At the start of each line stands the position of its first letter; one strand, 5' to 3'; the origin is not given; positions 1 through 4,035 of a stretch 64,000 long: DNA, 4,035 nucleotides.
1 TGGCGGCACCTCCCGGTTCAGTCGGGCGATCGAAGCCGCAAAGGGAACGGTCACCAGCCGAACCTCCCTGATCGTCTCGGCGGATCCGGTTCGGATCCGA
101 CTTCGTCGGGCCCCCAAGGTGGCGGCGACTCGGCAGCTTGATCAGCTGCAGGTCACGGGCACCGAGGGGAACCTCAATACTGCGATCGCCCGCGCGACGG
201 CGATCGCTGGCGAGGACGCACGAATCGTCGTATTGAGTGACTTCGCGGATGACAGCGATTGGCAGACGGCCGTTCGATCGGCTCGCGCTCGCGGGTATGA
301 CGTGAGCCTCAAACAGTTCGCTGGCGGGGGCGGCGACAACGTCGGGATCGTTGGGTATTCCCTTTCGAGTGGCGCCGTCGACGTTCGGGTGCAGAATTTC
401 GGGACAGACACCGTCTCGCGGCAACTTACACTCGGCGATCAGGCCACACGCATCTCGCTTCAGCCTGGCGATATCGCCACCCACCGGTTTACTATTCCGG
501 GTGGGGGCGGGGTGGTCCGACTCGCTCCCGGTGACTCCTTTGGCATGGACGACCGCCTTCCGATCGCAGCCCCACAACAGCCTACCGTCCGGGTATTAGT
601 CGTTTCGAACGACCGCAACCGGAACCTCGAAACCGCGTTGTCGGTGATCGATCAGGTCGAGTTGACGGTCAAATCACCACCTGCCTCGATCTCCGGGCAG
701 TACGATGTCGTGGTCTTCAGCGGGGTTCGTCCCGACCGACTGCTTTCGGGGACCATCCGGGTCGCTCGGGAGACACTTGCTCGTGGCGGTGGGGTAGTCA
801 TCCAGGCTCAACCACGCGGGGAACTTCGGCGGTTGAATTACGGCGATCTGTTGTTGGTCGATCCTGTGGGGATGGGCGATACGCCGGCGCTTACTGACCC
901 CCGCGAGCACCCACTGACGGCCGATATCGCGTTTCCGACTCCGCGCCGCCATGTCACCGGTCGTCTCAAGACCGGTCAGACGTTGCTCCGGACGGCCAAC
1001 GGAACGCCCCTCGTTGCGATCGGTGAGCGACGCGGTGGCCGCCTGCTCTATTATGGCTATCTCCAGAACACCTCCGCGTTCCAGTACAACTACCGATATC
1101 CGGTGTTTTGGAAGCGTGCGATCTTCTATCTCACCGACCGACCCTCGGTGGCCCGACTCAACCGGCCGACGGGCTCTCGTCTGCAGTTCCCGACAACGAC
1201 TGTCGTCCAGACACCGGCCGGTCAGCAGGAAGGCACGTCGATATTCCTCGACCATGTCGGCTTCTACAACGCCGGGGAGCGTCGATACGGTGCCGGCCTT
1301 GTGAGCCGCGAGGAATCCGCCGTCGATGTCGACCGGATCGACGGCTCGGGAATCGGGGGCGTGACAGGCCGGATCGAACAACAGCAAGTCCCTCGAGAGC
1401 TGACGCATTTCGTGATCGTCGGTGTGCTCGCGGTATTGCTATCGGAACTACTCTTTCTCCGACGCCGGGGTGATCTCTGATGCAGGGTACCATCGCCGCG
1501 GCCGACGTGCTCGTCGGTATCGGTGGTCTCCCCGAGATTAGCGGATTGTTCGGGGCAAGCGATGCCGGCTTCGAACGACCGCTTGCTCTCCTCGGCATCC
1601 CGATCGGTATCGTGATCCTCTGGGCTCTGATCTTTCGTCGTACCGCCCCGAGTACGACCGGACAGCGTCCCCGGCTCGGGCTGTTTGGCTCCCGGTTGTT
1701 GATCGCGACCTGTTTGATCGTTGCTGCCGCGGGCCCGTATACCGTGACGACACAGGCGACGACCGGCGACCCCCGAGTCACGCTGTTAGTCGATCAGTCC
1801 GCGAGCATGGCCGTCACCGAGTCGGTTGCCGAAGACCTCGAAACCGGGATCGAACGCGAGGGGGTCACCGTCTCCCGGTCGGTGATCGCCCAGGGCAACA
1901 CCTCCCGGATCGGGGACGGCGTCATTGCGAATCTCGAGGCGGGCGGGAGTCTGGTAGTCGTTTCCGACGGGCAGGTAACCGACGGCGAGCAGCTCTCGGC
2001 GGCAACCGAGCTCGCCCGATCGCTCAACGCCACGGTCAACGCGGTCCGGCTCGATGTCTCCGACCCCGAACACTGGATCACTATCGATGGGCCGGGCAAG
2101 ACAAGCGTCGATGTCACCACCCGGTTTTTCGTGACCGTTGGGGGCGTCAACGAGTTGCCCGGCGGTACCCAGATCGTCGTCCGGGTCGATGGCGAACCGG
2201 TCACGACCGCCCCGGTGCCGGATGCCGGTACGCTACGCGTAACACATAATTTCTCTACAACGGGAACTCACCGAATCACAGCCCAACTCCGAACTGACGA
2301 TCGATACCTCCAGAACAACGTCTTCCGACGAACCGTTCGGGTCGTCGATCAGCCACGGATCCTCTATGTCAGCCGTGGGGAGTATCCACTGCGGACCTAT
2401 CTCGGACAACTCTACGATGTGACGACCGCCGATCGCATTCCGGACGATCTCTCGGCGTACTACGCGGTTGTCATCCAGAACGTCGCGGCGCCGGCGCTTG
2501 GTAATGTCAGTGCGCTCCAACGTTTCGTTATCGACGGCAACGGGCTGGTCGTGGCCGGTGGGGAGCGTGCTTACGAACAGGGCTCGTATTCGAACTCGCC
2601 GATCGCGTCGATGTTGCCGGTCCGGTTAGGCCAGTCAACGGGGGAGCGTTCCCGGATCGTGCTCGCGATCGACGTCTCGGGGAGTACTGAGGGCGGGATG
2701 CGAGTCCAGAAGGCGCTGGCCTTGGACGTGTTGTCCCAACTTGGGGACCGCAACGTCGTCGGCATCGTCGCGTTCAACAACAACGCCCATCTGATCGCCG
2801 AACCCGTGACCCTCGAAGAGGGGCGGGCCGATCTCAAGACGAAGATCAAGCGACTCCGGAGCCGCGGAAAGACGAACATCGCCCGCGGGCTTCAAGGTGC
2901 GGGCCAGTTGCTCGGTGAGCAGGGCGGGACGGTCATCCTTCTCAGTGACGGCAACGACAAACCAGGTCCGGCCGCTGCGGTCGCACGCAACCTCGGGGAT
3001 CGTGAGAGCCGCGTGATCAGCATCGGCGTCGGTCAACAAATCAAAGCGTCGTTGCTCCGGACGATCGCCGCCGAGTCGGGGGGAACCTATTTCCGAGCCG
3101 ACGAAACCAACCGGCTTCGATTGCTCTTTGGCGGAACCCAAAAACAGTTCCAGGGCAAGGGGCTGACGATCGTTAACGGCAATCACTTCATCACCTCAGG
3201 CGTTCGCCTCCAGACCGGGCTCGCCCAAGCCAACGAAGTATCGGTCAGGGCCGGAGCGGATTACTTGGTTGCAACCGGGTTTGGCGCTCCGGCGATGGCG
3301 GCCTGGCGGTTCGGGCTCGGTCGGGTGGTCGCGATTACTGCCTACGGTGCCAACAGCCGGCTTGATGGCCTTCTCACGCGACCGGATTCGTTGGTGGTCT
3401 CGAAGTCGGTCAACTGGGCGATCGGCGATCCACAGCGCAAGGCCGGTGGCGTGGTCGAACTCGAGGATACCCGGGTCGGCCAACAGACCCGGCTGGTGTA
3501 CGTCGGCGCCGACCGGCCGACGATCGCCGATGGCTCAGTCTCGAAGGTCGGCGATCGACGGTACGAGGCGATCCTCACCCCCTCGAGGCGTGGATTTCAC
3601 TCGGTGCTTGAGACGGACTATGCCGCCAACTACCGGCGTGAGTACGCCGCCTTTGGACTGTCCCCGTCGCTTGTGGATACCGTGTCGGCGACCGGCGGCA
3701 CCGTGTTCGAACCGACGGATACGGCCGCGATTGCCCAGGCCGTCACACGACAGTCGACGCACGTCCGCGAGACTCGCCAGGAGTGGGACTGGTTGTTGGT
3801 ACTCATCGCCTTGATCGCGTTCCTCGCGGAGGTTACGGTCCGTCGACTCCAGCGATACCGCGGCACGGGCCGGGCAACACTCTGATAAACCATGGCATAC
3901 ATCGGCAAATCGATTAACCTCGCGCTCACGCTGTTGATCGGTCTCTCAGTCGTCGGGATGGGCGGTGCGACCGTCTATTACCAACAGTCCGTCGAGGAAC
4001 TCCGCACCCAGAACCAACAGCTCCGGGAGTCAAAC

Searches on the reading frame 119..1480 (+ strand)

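Call 73: search_protein_families(library=pfam, proteins=[window:119-1480:+], max_evalue=0.0001)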
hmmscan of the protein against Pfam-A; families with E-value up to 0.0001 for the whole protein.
window:119-1480:+ (453 aa): 3 families
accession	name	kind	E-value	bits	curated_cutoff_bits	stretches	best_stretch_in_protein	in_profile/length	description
PF24157.1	DUF7408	-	1.2e-65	221.2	27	1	159-334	2-174/174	Domain of unknown function (DUF7408)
PF24156.1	DUF7407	-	2.1e-22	79.7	28.2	1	75-146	1-72/74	Domain of unknown function (DUF7407)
PF24155.1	DUF7406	-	3.2e-17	62.7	28.4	1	341-392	1-52/52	Domain of unknown function (DUF7406)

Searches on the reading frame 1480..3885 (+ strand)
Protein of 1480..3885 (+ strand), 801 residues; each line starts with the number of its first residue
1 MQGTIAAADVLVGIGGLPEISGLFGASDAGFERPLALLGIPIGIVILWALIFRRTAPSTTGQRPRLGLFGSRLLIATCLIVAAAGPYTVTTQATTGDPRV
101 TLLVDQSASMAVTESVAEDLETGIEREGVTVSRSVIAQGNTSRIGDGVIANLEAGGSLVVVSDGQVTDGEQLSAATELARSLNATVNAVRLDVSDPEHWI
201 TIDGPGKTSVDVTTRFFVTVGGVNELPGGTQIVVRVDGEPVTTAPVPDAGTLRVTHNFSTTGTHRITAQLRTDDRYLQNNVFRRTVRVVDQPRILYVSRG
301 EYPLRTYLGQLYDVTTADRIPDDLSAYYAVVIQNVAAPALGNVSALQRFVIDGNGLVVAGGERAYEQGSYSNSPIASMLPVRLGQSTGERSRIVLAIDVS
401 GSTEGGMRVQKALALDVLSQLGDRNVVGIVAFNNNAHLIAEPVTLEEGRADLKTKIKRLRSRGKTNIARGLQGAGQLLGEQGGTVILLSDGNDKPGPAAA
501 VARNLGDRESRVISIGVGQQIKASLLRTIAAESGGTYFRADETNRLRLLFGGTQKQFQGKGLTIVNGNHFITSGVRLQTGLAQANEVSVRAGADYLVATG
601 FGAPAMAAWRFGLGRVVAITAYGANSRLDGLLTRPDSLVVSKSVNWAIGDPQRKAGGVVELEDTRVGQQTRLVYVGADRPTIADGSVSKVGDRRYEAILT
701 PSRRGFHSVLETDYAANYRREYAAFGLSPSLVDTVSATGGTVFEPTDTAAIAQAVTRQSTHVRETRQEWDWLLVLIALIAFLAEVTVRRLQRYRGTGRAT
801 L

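Call 73: search_protein_families(library=pfam, proteins=[window:1480-3885:+], max_evalue=0.0001)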
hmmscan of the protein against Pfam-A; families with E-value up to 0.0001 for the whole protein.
window:1480-3885:+ (801 aa): 5 families
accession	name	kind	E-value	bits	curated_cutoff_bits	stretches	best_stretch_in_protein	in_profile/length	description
PF00092.34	VWA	-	7.6e-17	62.5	23.8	1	393-547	2-169/174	von Willebrand factor type A domain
PF13519.12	VWA_2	-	3e-15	57.2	27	1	393-491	1-106/107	von Willebrand factor type A domain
PF13768.12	VWA_3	-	2.1e-11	44.6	27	1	392-537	2-153/155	von Willebrand factor type A domain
PF05762.20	VWA_CoxE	-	2.9e-07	30.6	26.4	0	382-497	48-165/222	VWA domain containing CoxE-like protein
PF16640.11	Big_3_5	-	7.4e-05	23.7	35.5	1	207-280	7-79/88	Bacterial Ig-like domain (group 3)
